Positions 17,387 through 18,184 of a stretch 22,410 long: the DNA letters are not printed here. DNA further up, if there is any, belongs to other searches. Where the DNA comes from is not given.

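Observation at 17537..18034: Truncated Tpt1/KptA-like domain lacking the RNA-binding N-lobe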

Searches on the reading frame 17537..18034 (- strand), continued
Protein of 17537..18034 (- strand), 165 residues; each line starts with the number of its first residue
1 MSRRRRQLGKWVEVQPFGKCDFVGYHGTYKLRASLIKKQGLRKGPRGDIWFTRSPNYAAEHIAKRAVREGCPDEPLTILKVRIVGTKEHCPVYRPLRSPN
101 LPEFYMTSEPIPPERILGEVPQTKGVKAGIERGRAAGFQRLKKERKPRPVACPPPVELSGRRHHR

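Call 33: fold_search(model_id=the predicted structure, library=viral)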
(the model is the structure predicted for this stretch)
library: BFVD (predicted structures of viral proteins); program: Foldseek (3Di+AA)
matches with E <= 10: 243; with E <= 0.001: 7
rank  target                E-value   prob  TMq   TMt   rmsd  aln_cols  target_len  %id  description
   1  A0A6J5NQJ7            5.6e-06  1.00  0.48  0.69   3.0       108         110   21  Uncharacterized protein [uncultured Caudovirales phage]
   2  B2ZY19                1.1e-04  1.00  0.41  0.30  13.3       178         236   14  Uncharacterized protein [Ralstonia phage phiRSL1]
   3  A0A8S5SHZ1            1.2e-04  1.00  0.42  0.68   3.8       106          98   18  SsDNA thymidine ADP-ribosyltransferase, DarT [Phage sp. ctqZP6]
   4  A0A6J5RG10            1.3e-04  1.00  0.47  0.30   4.2       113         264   19  Uncharacterized protein [uncultured Caudovirales phage]
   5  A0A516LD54            2.2e-04  1.00  0.45  0.49   7.6       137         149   17  (no name in the UniProt tables at hand)
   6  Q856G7                4.7e-04  1.00  0.37  0.53   6.1       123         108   19  Uncharacterized protein [Mycobacterium phage Barnyard]
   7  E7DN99                6.4e-04  1.00  0.44  0.66   3.9       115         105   14  (no name in the UniProt tables at hand)
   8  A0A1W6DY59            1.3e-03  0.99  0.37  0.24  14.4       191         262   16  Uncharacterized protein [Aeromonas phage phiA8-29]
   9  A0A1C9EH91            1.6e-03  1.00  0.36  0.47   5.4       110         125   16  Uncharacterized protein [Mycobacterium phage Tonenili]
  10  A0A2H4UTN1            2.0e-03  1.00  0.33  0.19   5.9       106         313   21  tRNA 2'-phosphotransferase/Ap4A hydrolase [Bodo saltans virus]
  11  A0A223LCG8            2.9e-03  1.00  0.38  0.41   7.5       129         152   19  Uncharacterized protein [Bacillus phage PBS1]
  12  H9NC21                3.2e-03  1.00  0.41  0.33   4.3       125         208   14  (no name in the UniProt tables at hand)
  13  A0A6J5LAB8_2          3.2e-03  0.98  0.40  0.11  13.9       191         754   17  ParB/Sulfiredoxin [uncultured Caudovirales phage]
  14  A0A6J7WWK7            4.4e-03  1.00  0.38  0.57   4.8       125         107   13  Poly(ADP-ribose) polymerase, catalytic domain containing protein [uncultured Caudovirales phage]
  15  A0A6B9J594            5.9e-03  1.00  0.41  0.43   6.2       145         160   18  Uncharacterized protein [Vibrio phage vB_VchM_Kuja]
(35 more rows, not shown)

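Call 34: fold_search(model_id=the predicted structure, library=pdb)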
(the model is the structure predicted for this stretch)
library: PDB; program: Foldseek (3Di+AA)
matches with E <= 10: 269; with E <= 0.001: 0
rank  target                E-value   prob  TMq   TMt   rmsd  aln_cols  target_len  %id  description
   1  1wfx                  1.0e-03  1.00  0.39  0.36   5.3       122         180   22  Crystal Structure of APE0204 from Aeropyrum pernix (released 2004-11-27)
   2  8tg4_A                2.3e-03  1.00  0.42  0.38   4.6       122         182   20  tRNA 2'-phosphotransferase (Tpt1) from Aeropyrum pernix in complex with ADP-ribose-2"-phosphate and 2'-OH RNA (released 2023-11-08)
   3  8tg6                  2.4e-03  1.00  0.42  0.38   4.1       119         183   23  tRNA 2'-phosphotransferase (Tpt1) from Aeropyrum pernix in complex with sulfate anions (released 2023-11-08)
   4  8tg3                  2.9e-03  1.00  0.35  0.31   9.3       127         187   22  tRNA 2'-phosphotransferase (Tpt1) from Aeropyrum pernix in complex with ADP-ribose-1" -phosphate (released 2023-11-08)
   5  8tfi                  3.1e-03  1.00  0.39  0.36   4.4       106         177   16  tRNA 2'-phosphotransferase (Tpt1) from Pyrococcus horikoshii (released 2023-11-08)
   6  9ld6_A                4.7e-03  1.00  0.40  0.37   2.7       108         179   18  The complex structure of TkoKptA/DNA/NAD+ (released 2025-11-12)
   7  8tfz_A                4.7e-03  1.00  0.38  0.35   4.4       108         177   18  tRNA 2'-phosphotransferase (Tpt1) from Pyrococcus horikoshii in complex with NAD (released 2023-11-08)
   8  9lda_A                5.0e-03  1.00  0.38  0.36   4.3       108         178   19  The complex structure of K63A/5'-p-ADPR-DNA (released 2025-11-12)
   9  9ldg_B                5.6e-03  1.00  0.39  0.37   3.7       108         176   18  The structure of TkoKptA/DNA/Appr>P complex-B (released 2025-11-12)
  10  9ldc_A                6.0e-03  1.00  0.41  0.38   2.4       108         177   18  The structure of TkoKptA/DNA/ADPR complex-B* (released 2025-11-12)
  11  6e3a                  6.4e-03  1.00  0.37  0.34   4.2       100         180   19  tRNA 2'-phosphotransferase (released 2019-03-20)
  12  9ldg_A                7.2e-03  1.00  0.39  0.37   3.7       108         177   18  The structure of TkoKptA/DNA/Appr>P complex-B (released 2025-11-12)
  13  9ld3_A                8.6e-03  1.00  0.41  0.38   2.6       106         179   19  The complex structure of K63A/2',3',5'-P-A/ADPR (released 2025-11-12)
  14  9ldi                  8.6e-03  1.00  0.41  0.38   3.1       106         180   20  The complex structure of TkoKptA/2',3',5'-p-A (released 2025-11-12)
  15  9ld4_A                9.7e-03  1.00  0.40  0.37   2.8       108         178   18  The Apo-form structure of TkoKptA (released 2025-11-12)
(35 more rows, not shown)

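Call 38: search_protein_families(library=ncbifam, proteins=[window:17537-18034:-, P0007, P0012, P0014, P0015, P0018], max_evalue=1)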
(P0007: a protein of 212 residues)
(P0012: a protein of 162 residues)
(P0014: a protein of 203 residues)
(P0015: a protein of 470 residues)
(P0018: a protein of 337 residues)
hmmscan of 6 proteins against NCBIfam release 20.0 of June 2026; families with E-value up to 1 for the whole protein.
window:17537-18034:- (165 aa): 0 families

P0007 (212 aa): 1 family
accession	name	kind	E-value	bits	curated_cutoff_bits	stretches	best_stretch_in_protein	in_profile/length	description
NF002013.0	PRK00819.1-2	equivalog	0.098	12.2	231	1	19-59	98-137/183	RNA 2'-phosphotransferase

P0012 (162 aa): 3 families
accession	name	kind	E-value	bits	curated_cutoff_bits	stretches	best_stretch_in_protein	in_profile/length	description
NF002013.0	PRK00819.1-2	equivalog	0.0018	17.9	231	1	15-57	96-137/183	RNA 2'-phosphotransferase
NF002014.0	PRK00819.1-4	equivalog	0.082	12.8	239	1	14-50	96-131/182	RNA 2'-phosphotransferase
NF041232.1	BagY_FevT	exception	0.13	11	700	1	1-73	209-279/367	LuxR family transcriptional regulator BagY/FevT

P0014 (203 aa): 1 family
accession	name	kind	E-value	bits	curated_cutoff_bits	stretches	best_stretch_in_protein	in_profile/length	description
TIGR01352.1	tonB_Cterm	subfamily_domain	0.13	12.7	27.1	1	122-158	26-62/76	TonB family protein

P0015 (470 aa): 5 families
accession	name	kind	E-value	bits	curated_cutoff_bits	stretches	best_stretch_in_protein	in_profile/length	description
NF002013.0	PRK00819.1-2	equivalog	8.1e-08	32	231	2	54-110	81-137/183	RNA 2'-phosphotransferase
NF002014.0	PRK00819.1-4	equivalog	5.4e-05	23.1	239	1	262-344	74-148/182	RNA 2'-phosphotransferase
TIGR01764.1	excise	domain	0.0018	18.6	28.8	1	237-270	2-35/49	excisionase family DNA-binding protein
NF047595.1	IS66_ISRel24_TnpA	equivalog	0.0057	17.3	74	0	236-279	21-66/113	IS66-like element accessory protein TnpA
NF011013.0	PRK14441.1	equivalog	0.17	12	114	0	407-453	27-73/93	acylphosphatase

P0018 (337 aa): 4 families
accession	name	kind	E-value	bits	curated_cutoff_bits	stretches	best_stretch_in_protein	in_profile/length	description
NF002013.0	PRK00819.1-2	equivalog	1.9e-05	24.3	231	1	8-68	96-150/183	RNA 2'-phosphotransferase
NF002014.0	PRK00819.1-4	equivalog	0.00095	19.1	239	1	9-46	98-133/182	RNA 2'-phosphotransferase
NF008583.0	PRK11545.1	equivalog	0.0023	17.4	265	1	54-105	75-126/177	gluconokinase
NF002015.0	PRK00819.1-5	equivalog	0.0097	15.5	279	0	115-173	108-165/210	RNA 2'-phosphotransferase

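Call 39: search_protein_families(library=padloc, proteins=[window:17537-18034:-, P0007, P0012, P0014, P0015, P0018], max_evalue=1)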
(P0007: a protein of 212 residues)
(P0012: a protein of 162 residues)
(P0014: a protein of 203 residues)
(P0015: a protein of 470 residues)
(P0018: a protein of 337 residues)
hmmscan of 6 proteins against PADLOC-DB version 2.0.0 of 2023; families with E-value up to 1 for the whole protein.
window:17537-18034:- (165 aa): 0 families

P0007 (212 aa): 0 families

P0012 (162 aa): 0 families

P0014 (203 aa): 0 families

P0015 (470 aa): 1 family
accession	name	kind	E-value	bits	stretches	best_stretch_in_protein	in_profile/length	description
PDLC04133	mad1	-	0.0021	16.3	1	236-262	5-31/60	mads_1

P0018 (337 aa): 0 families

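Call 47: predict_structure(alignment_id=A2)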
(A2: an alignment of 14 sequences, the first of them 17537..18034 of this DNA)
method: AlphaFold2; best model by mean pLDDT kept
length: 165 residues; sequences in the alignment: 14
mean_pLDDT: 81.0   pTM: 0.76
mean pLDDT of the five models: 81.0, 80.9, 79.9, 79.2, 78.2
residues with pLDDT >= 90: 82; 70-90: 42; 50-70: 26; < 50: 15
segments of 3 or more residues with pLDDT < 50: 1-7, 158-165
pLDDT, mean of each block of 10 residues (from residue 1): 44 63 94 94 85 94 92 95 83 70 82 96 96 94 73 63 36
secondary structure, 60 per line:
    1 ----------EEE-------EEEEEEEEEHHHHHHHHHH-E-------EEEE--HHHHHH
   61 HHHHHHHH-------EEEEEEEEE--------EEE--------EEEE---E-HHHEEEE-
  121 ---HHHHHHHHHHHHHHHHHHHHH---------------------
elements in order: E11-13 E21-29 H30-39 E49-52 H55-68 E76-84 E93-95 E104-107 E116-119 H124-144

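Call 52: search_solved_structures(query=P0015, max_evalue=1, show_alignments=5)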
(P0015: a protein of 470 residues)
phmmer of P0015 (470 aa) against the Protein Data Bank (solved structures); distinct sequences matched with E-value up to 1: 2.
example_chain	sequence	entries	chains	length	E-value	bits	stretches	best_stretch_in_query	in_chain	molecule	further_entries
4j2n_A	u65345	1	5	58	0.31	13.3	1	236-271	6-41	Gp37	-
7kw8_A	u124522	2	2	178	0.93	11.7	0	43-121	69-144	tRNA 2'-phosphotransferase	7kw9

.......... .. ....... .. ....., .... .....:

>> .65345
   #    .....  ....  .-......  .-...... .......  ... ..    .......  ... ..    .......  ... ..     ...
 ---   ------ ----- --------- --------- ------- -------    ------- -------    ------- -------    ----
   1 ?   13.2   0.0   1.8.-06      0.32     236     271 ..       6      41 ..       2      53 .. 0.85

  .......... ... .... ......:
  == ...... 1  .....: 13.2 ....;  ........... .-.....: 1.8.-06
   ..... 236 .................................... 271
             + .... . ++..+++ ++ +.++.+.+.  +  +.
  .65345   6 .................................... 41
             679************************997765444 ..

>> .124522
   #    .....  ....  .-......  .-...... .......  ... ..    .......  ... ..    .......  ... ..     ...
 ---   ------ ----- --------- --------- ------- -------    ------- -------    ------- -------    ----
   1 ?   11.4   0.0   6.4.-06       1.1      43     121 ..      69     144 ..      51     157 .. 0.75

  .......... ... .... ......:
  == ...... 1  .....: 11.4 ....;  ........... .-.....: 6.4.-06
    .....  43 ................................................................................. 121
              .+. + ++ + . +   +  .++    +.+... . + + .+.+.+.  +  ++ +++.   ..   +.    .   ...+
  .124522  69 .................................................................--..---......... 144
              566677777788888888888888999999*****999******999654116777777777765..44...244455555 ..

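Call 54: find_homologous_proteins(query=A2, max_evalue=0.001)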
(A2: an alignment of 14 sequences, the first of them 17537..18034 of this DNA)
Query A2 (14 sequences) (165 aa, profile of the alignment): 6 proteins with E <= 0.001 among 8000 candidates.
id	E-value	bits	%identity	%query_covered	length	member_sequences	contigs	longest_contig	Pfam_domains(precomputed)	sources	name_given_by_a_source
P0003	9.1e-71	255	76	98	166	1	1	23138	-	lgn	-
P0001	4.8e-70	253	100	100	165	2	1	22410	-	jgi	-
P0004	2.9e-68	247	69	93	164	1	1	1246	-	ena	-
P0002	3.3e-68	247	76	100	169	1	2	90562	-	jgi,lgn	jgi:hypothetical protein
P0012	9.4e-46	174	37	85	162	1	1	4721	-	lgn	-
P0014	1.4e-42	164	35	81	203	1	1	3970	-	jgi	jgi:hypothetical protein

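Call 55: find_encoding_contigs(protein=P0012, flank=10000, max_places=3)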
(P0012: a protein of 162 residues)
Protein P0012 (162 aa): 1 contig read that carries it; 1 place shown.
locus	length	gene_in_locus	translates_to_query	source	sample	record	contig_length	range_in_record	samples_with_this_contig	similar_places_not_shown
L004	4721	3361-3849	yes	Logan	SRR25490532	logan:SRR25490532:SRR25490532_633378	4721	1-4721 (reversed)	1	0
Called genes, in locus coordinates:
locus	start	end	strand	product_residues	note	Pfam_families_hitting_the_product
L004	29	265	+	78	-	-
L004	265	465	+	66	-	-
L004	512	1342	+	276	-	-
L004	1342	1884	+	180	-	-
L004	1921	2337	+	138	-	-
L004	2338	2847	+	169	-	-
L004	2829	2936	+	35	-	-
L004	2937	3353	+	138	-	-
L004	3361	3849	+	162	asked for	-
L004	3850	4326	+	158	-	PF24591:Phage_YunG-like (weak)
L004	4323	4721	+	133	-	?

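Call 56: find_encoding_contigs(protein=P0014, flank=10000, max_places=3)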
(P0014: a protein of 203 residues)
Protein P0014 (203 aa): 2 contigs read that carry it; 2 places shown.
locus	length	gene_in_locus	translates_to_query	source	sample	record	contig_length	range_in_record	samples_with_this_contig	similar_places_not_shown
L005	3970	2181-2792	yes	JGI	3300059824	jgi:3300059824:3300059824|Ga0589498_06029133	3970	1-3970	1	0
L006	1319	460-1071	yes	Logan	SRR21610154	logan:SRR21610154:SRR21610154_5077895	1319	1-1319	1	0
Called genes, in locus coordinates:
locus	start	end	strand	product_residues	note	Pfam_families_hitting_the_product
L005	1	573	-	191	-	?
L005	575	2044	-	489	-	-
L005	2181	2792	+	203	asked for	-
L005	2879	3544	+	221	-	-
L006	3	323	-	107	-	?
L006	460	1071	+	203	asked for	-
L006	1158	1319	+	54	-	?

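Call 57: find_encoding_contigs(protein=P0007, flank=10000, max_places=3)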
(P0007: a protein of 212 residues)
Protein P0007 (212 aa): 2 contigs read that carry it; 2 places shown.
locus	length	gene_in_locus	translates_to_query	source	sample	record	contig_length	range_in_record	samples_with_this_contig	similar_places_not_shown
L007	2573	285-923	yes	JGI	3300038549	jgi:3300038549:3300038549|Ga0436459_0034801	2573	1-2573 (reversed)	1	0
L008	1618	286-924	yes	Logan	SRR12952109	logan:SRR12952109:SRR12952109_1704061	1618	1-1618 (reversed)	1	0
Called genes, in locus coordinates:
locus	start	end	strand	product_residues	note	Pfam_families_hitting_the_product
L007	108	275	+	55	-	-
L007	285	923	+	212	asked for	-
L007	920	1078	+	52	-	-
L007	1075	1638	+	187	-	PF18905:DUF5661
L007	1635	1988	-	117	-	-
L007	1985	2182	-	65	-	-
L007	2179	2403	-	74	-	PF00249:Myb_DNA-binding (weak), PF13921:Myb_DNA-bind_6 (weak)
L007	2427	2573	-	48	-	?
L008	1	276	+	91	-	?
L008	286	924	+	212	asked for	-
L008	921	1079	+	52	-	-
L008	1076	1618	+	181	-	?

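Call 59: find_related_loci(query=A2, collection=viral_contigs, flank=8000)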
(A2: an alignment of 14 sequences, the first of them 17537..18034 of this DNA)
Query A2 (165 aa) in viral_contigs; peptide patterns used: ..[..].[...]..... (x = any residue, [..] = any of these).
5 stretches matched a pattern, but none encodes a relative of the query by tblastn (E <= 1e-3).

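Call 60: find_related_loci(query=A1, collection=genome_contigs, flank=8000)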
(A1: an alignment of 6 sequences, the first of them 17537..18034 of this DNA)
Query A1 (165 aa) in genome_contigs; peptide patterns used: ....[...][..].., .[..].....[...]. (x = any residue, [..] = any of these).
54 stretches matched a pattern, but none encodes a relative of the query by tblastn (E <= 1e-3).

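Call 61: find_related_loci(query=A1, collection=viral_contigs, flank=8000)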
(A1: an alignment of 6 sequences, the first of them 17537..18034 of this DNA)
Query A1 (165 aa) in viral_contigs; peptide patterns used: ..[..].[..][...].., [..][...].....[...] (x = any residue, [..] = any of these).
19 stretches matched a pattern, but none encodes a relative of the query by tblastn (E <= 1e-3).
